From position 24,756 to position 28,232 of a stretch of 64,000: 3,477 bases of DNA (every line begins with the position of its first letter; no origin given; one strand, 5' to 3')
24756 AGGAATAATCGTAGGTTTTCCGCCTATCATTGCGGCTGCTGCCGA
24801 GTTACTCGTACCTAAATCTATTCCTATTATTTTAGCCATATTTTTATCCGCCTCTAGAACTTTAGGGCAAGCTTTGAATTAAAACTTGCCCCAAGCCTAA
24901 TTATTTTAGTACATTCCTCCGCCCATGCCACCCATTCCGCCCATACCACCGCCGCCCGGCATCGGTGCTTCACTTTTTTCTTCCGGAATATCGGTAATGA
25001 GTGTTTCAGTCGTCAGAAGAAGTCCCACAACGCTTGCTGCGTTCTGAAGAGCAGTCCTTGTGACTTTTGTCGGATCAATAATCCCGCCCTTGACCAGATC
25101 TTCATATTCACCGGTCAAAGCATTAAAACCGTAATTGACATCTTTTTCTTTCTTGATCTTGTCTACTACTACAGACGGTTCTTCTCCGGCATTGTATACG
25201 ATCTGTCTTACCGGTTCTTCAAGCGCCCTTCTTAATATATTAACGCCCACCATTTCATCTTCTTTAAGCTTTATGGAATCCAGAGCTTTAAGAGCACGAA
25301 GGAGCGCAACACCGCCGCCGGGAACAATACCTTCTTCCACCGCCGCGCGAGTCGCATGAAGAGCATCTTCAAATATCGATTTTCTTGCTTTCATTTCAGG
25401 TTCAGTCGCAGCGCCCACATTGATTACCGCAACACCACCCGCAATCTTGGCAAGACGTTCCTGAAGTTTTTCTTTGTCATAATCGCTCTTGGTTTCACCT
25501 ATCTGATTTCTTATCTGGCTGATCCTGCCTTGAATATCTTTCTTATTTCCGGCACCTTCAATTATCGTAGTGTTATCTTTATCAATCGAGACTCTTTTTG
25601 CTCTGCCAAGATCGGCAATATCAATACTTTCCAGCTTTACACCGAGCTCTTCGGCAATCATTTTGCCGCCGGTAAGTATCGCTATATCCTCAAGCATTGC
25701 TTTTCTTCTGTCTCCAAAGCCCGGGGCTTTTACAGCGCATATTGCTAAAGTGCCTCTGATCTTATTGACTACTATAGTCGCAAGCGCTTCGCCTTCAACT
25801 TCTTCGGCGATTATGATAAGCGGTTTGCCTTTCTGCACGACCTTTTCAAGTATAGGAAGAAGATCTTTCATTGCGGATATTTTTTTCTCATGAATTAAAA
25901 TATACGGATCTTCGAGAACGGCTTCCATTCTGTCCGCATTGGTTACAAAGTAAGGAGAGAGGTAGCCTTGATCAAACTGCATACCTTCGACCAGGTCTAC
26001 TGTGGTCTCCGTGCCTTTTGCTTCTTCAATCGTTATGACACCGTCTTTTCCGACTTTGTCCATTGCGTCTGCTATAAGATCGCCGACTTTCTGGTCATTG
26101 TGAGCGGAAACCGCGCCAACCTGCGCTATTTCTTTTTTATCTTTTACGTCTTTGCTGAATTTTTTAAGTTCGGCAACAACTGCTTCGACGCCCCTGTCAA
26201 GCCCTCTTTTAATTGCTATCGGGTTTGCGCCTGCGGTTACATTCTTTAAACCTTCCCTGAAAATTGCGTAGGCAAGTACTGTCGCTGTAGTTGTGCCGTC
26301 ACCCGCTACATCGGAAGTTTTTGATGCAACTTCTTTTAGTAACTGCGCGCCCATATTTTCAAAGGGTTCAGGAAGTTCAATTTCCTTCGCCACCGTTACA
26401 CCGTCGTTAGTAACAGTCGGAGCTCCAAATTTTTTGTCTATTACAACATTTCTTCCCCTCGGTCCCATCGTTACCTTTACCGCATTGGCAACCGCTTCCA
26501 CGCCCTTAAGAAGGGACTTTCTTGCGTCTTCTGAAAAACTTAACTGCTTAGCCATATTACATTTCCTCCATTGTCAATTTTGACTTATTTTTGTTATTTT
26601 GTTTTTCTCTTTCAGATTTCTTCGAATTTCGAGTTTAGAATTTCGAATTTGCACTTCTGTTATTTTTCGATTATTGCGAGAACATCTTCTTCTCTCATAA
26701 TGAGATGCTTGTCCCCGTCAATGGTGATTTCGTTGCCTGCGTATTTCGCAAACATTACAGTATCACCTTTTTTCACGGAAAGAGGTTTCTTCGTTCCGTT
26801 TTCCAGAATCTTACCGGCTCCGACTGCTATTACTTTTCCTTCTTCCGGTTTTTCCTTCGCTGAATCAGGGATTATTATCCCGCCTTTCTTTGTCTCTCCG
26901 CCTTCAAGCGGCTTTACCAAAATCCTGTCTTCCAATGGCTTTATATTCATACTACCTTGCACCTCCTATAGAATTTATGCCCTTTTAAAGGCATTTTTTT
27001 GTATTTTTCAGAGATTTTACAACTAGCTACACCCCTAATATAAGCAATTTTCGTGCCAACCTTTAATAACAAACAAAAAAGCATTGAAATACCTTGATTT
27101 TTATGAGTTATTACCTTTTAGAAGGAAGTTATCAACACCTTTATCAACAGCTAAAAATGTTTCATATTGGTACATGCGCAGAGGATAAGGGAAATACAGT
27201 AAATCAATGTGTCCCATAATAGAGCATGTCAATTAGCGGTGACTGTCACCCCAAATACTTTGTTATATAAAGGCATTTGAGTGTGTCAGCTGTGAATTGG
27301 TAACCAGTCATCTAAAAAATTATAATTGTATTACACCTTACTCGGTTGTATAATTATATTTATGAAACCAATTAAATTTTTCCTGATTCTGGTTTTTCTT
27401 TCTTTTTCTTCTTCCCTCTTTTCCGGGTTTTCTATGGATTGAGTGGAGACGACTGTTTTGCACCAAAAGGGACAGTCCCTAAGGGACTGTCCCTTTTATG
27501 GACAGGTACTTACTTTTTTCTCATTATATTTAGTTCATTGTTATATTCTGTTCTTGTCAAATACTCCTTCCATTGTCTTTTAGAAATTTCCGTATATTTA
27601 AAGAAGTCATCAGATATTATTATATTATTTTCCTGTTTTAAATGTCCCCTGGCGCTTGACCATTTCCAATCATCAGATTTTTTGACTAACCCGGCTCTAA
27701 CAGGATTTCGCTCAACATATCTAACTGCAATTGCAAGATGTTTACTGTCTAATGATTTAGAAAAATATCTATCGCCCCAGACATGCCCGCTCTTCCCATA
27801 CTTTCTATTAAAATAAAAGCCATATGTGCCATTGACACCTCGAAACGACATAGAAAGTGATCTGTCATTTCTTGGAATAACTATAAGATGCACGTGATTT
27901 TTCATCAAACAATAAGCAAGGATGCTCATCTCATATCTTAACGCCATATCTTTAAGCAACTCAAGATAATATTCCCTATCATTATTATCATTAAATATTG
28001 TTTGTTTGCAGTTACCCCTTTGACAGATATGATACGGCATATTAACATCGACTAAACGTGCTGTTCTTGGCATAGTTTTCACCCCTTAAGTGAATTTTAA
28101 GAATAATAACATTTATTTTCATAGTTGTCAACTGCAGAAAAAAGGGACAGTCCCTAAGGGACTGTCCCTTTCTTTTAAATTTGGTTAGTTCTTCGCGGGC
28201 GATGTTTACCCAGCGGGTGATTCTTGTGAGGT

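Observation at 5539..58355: Intergenic spacers are built from phased, degenerate heptanucleotide word arrays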

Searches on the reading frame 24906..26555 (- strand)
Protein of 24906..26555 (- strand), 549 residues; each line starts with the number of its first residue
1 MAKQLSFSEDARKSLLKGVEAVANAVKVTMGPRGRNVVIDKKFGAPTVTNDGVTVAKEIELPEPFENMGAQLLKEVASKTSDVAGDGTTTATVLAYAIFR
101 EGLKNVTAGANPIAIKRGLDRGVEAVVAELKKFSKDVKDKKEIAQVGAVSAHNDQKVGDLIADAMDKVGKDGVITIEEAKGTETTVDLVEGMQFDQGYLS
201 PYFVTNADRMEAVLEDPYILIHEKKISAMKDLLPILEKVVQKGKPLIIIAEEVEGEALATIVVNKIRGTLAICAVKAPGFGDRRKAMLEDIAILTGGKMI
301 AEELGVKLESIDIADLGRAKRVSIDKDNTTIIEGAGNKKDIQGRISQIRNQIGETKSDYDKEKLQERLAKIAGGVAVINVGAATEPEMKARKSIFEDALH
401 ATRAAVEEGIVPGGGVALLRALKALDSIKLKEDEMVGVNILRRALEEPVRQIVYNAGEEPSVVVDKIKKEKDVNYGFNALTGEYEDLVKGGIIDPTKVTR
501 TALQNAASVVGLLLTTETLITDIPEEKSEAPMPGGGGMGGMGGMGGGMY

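Call 43: search_protein_families(library=pfam, proteins=[window:24906-26555:-])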
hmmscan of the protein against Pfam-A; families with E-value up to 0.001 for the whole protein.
window:24906-26555:- (549 aa): 1 family
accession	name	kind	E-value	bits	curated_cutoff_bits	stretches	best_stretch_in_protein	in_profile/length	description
PF00118.29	Cpn60_TCP1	-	2.2e-77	261.3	34.3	1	22-522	1-488/490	TCP-1/cpn60 chaperonin family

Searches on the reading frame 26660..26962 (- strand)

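Call 42: search_protein_families(library=pfam, proteins=[window:26660-26962:-])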
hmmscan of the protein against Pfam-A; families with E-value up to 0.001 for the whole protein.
window:26660-26962:- (100 aa): 1 family
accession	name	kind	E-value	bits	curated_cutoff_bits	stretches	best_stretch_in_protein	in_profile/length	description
PF00166.26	Cpn10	-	3.4e-35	120.4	21.1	1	6-98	1-93/93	Chaperonin 10 Kd subunit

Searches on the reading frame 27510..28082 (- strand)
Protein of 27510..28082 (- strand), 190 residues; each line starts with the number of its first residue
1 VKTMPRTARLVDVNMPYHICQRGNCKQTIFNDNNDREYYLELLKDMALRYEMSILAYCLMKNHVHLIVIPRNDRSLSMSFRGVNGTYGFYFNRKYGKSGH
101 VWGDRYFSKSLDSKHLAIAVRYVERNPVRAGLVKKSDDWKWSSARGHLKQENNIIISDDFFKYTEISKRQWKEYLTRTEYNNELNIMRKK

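Call 42: search_protein_families(library=pfam, proteins=[window:27510-28082:-])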
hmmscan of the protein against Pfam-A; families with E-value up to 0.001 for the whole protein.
window:27510-28082:- (190 aa): 1 family
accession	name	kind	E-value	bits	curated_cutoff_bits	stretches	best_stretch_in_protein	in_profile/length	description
PF01797.21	Y1_Tnp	-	3.2e-18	66.5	23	1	14-126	4-121/121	Transposase IS200 like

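Call 47: search_protein_families(library=ncbifam, proteins=[window:27510-28073:-], max_evalue=0.01)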
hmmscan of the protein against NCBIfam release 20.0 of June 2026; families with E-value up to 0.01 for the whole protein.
window:27510-28073:- (187 aa): 2 families
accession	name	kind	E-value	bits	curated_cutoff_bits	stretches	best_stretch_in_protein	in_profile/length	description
NF047646.1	REP_Tyr_transpos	equivalog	2.5e-19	69.6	80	1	6-139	4-146/146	REP-associated tyrosine transposase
NF033573.1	transpos_IS200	equivalog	1.1e-06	28.9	55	1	8-121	7-125/126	IS200/IS605 family transposase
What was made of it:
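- The protein at 27510-28073 best matches the REP-associated tyrosine transposase model (69.6 bits, against 28.9 for IS200; call 47).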

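Call 74: find_homologous_proteins(query=window:27510-28073:-, max_evalue=1e-20)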
Query window:27510-28073:- (187 aa): 1974 proteins with E <= 1e-20 among 2180 candidates; the best 120 are listed.
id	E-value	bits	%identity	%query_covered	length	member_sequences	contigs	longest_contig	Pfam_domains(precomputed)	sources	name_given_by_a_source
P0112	2.4e-116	404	93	100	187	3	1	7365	PF01797.22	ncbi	ncbi:MAG: transposase [Candidatus Firestonebacteria bacterium]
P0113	1.1e-95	337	76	99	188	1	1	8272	PF01797.22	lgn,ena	-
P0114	1.8e-92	326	76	96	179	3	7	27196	PF01797.22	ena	-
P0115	5.1e-85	302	69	100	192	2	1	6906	PF01797.22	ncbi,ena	-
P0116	1.9e-84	300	70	100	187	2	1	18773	PF01797.22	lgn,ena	-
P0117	6.6e-83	295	66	99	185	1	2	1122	PF01797.22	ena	-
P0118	3.8e-82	293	68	100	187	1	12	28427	PF01797.22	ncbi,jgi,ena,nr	ncbi:MAG: hypothetical protein A2044_06535 [Candidatus Firestonebacteria bacterium GWA2_43_8]|nr:MAG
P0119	1.6e-80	287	69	100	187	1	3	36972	PF01797.22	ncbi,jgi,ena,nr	ncbi:MAG: hypothetical protein A2231_08875 [Candidatus Firestonebacteria bacterium RIFOXYA2_FULL_40_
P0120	4.0e-79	283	65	100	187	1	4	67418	PF01797.22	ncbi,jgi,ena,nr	ncbi:MAG: hypothetical protein A2231_08935 [Candidatus Firestonebacteria bacterium RIFOXYA2_FULL_40_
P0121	2.6e-78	280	65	100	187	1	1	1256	PF01797.22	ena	-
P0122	4.9e-62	227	55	100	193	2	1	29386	PF01797.22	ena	-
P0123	3.0e-60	221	52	100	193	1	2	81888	PF01797.22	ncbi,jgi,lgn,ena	ncbi:MAG: transposase [Candidatus Firestonebacteria bacterium]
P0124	3.4e-59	218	53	100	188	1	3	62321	PF01797.22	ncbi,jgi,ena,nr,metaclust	ncbi:MAG: hypothetical protein A2231_11075 [Candidatus Firestonebacteria bacterium RIFOXYA2_FULL_40_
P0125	3.9e-56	208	49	99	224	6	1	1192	PF01797.22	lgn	-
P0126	1.0e-54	203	49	100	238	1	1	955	PF01797.22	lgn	-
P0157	7.7e-49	184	47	99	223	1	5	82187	PF01797.22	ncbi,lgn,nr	ncbi:MAG: transposase [Candidatus Omnitrophota bacterium]|nr:transposase [Candidatus Omnitrophota ba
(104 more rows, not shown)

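Call 75: find_encoding_contigs(protein=P0112, flank=1500, max_places=2)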
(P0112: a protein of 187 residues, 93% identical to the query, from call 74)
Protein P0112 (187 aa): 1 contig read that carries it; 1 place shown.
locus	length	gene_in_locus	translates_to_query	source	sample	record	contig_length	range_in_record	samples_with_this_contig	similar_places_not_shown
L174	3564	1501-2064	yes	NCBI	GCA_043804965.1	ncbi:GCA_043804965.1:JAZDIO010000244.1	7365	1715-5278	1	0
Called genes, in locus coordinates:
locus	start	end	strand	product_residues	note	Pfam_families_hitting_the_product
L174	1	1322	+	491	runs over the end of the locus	-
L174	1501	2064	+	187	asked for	PF01797:Y1_Tnp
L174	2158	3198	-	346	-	-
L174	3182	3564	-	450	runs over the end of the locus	PF04055:Radical_SAM, PF13353:Fer4_12 (weak), PF13186:SPASM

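Call 76: find_encoding_contigs(protein=P0119, flank=1500, max_places=2)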
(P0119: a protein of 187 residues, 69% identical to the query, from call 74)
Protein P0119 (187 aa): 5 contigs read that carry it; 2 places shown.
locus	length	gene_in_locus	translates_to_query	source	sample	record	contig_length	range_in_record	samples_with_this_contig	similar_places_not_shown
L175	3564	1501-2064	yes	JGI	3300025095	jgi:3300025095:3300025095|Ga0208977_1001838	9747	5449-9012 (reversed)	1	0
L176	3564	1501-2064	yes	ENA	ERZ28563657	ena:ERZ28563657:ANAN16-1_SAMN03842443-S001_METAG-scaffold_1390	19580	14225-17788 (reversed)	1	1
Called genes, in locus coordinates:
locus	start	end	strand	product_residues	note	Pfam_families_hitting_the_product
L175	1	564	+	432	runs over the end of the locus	?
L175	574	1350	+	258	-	PF13709:DUF4159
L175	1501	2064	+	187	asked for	PF01797:Y1_Tnp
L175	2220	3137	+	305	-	PF05448:AXE1, PF12146:Hydrolase_4 (faint), PF00326:Peptidase_S9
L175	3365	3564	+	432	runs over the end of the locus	PF01979:Amidohydro_1, PF07969:Amidohydro_3 (faint)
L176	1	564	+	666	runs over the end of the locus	PF07584:BatA, PF00092:VWA, PF13519:VWA_2, PF08532:Glyco_hydro_42M (weak)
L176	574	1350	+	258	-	PF13709:DUF4159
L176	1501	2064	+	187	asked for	PF01797:Y1_Tnp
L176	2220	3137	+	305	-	PF05448:AXE1, PF12146:Hydrolase_4 (faint), PF00326:Peptidase_S9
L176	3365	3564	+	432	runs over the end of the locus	PF01979:Amidohydro_1, PF07969:Amidohydro_3 (faint)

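Call 77: find_encoding_contigs(protein=P0120, flank=1500, max_places=2)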
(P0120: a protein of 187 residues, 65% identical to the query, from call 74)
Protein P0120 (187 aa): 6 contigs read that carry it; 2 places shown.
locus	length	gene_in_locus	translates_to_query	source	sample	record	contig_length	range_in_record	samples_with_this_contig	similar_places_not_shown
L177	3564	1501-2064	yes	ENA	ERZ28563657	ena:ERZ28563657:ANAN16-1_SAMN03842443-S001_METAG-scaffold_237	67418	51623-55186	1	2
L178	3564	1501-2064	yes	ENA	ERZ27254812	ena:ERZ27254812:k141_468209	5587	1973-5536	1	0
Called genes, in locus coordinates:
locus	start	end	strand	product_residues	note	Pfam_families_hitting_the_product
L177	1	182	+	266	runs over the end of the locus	-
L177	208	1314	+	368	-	PF01208:URO-D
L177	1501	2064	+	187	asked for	PF01797:Y1_Tnp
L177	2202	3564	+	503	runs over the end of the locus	PF12228:DUF3604 (weak)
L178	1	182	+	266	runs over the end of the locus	-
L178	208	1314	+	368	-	PF01208:URO-D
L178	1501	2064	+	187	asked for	PF01797:Y1_Tnp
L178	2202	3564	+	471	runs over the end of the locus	?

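Call 78: find_encoding_contigs(protein=P0118, flank=1500, max_places=2)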
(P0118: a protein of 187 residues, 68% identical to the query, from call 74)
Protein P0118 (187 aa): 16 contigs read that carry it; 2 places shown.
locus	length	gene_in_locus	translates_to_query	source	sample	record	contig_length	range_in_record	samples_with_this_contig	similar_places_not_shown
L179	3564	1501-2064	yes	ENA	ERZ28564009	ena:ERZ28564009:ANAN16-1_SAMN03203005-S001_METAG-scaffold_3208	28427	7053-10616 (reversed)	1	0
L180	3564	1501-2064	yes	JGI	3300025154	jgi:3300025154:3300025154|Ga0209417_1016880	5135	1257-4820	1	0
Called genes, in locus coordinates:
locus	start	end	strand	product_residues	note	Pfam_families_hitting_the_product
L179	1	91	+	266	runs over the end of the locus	-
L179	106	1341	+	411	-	-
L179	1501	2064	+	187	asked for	PF01797:Y1_Tnp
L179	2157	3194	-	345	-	-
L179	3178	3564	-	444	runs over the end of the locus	PF04055:Radical_SAM, PF13353:Fer4_12 (weak), PF13186:SPASM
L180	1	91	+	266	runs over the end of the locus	-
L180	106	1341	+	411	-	-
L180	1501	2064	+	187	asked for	PF01797:Y1_Tnp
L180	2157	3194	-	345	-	-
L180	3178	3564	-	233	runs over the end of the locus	?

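Call 84: find_encoding_contigs(protein=P0157, flank=10000, max_places=1)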
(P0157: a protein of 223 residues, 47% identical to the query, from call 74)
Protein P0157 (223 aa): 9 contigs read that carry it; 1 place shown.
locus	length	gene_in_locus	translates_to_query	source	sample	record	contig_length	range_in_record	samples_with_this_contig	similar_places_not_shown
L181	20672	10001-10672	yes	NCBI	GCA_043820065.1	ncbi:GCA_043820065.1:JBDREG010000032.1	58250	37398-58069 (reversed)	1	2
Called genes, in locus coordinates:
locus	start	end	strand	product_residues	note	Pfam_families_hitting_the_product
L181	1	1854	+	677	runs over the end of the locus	?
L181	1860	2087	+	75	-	PF13411:MerR_1 (weak)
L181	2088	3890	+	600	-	PF07660:STN (faint), PF03958:Secretin_N, PF00263:Secretin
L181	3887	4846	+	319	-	PF13181:TPR_8 (faint), PF07719:TPR_2 (faint), PF13432:TPR_16 (faint), PF00515:TPR_1 (weak), PF13414:TPR_11, PF13431:TPR_17 (weak)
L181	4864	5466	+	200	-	-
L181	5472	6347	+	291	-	PF13191:AAA_16 (weak), PF09848:SLFN-g3_helicase (weak), PF13401:AAA_22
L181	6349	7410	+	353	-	PF13487:HD_5, PF01966:HD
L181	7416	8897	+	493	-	PF08614:ATG16 (weak)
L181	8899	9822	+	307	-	PF07719:TPR_2 (weak), PF02563:Poly_export, PF10531:SLBB, PF22461:SLBB_2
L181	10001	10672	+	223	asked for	PF01797:Y1_Tnp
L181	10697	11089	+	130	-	PF00717:Peptidase_S24 (weak)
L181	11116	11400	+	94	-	PF05402:PqqD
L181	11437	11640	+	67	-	-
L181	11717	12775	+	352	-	PF04055:Radical_SAM, PF13353:Fer4_12 (weak)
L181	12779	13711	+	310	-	PF13671:AAA_33 (faint), PF27840:ScmC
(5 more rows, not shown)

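Call 85: find_encoding_contigs(protein=P0120, flank=10000, max_places=1)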
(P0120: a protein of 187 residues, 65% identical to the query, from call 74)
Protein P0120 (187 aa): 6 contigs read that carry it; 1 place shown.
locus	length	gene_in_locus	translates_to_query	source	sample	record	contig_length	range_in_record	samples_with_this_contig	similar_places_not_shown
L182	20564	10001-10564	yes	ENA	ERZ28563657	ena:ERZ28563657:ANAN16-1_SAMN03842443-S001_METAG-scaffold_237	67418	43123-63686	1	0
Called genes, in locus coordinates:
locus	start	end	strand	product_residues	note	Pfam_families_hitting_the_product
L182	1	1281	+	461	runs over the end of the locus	PF13291:ACT_4 (weak), PF00390:malic, PF00208:ELFV_dehydrog (weak), PF03949:Malic_M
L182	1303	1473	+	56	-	-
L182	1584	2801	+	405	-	PF01590:GAF, PF13185:GAF_2, PF13492:GAF_3 (weak), PF13487:HD_5, PF01966:HD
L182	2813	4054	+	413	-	PF01408:GFO_IDH_MocA, PF02894:GFO_IDH_MocA_C, PF22725:GFO_IDH_MocA_C3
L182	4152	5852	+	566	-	-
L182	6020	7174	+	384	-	PF01408:GFO_IDH_MocA, PF22685:Gal80p_C-like (faint), PF02894:GFO_IDH_MocA_C, PF22725:GFO_IDH_MocA_C3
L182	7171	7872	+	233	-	PF00849:PseudoU_synth_2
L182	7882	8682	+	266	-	-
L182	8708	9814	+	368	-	PF01208:URO-D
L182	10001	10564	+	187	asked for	PF01797:Y1_Tnp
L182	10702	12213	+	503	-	PF12228:DUF3604 (weak)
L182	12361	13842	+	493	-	-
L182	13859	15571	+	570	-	-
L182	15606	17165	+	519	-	-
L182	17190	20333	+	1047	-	-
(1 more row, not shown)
